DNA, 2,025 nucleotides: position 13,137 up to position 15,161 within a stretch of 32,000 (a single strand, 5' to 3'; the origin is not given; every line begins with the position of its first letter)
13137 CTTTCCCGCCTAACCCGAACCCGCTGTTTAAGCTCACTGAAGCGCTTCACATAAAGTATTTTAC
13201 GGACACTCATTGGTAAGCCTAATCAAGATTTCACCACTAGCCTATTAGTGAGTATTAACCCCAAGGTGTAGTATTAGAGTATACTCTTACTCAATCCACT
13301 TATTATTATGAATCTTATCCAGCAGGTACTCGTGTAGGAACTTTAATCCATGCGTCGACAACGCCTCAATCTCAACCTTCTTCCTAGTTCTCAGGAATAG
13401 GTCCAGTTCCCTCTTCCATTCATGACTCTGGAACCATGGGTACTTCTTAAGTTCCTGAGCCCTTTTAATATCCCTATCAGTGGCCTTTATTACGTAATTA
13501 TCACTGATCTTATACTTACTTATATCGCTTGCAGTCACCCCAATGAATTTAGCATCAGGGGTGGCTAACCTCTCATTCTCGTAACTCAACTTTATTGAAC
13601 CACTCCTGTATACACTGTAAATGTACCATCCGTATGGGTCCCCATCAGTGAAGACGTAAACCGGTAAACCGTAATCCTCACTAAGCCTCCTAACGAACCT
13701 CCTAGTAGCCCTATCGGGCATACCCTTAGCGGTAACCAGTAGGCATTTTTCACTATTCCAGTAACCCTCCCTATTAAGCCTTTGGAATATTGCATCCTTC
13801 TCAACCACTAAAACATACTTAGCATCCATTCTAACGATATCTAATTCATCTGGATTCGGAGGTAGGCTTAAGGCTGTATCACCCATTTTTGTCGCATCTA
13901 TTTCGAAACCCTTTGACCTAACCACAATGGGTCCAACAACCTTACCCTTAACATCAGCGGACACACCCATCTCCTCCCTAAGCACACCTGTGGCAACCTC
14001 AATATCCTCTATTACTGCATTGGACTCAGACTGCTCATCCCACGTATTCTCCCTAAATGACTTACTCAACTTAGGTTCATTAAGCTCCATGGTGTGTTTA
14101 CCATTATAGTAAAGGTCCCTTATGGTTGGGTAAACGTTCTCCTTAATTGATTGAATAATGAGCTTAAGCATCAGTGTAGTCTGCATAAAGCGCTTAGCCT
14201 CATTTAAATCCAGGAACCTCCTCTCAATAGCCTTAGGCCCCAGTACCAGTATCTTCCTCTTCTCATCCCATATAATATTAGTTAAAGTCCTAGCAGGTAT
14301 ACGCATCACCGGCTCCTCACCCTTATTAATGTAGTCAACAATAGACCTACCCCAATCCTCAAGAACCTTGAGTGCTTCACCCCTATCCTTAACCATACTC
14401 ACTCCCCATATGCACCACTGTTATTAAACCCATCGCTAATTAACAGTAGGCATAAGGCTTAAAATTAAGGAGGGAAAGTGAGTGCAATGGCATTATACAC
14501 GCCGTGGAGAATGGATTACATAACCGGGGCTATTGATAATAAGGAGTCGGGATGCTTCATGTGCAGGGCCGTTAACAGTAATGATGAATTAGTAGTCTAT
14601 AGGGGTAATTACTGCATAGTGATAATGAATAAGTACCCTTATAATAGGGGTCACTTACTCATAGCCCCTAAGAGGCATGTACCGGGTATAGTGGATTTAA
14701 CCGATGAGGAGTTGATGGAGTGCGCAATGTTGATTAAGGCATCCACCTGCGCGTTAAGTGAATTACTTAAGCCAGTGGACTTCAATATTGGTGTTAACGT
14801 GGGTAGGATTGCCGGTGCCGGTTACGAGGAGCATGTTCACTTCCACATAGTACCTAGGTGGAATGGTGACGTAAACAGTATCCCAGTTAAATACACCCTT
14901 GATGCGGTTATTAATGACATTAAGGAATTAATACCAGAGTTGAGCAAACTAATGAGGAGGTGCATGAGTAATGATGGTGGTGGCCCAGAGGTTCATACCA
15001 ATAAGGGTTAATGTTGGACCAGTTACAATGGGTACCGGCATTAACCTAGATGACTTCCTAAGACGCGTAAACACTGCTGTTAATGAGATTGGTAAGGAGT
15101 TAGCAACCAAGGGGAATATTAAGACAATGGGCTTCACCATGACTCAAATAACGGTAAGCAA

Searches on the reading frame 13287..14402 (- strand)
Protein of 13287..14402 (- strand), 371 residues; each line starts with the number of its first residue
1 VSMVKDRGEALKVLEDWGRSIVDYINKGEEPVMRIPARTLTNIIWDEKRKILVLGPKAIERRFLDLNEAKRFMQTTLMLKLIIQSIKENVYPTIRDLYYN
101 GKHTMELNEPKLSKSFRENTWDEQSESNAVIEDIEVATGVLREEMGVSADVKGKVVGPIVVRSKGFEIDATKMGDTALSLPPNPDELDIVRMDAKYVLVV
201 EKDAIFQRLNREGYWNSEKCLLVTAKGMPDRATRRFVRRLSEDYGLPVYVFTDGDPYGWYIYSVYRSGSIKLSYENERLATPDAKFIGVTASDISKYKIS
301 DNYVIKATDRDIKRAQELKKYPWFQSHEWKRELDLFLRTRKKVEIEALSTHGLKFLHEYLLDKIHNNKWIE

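Call 92: search_protein_families(library=pfam, proteins=[window:13287-14402:-], max_evalue=0.001)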
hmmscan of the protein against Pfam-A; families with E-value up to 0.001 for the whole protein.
window:13287-14402:- (371 aa): 3 families
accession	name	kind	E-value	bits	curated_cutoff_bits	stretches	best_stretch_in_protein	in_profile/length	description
PF21180.3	TOP6A-Spo11_Toprim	-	4.6e-64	215.9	24.1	1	196-364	1-170/170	Topoisomerase 6 subunit A/Spo11, Toprim domain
PF04406.19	TP6A_N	-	7.1e-19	67.8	26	1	70-147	1-62/62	Type IIB DNA topoisomerase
PF20768.2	Topo_VI_alpha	-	3e-05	24.2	23.6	1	153-192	5-49/50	All-beta domain in DNA topoisomerase VI alpha subunit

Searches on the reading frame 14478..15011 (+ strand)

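Call 92: search_protein_families(library=pfam, proteins=[window:14478-15011:+], max_evalue=0.001)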
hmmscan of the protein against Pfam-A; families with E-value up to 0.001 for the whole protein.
window:14478-15011:+ (177 aa): 4 families
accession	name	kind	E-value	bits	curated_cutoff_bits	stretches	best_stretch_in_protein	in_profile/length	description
PF01230.28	HIT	-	1.3e-13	51.8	21.5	1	35-127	4-95/98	HIT domain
PF11969.13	DcpS_C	-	2.5e-06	28.4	24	1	26-125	2-100/114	Scavenger mRNA decapping enzyme C-term binding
PF16269.10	DUF4922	-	6e-05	23.5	23.6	1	7-86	38-120/146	Domain of unknown function (DUF4922)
PF04677.20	CwfJ_C_1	-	0.00052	20.3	21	1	20-82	8-71/122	Protein similar to CwfJ C-terminus 1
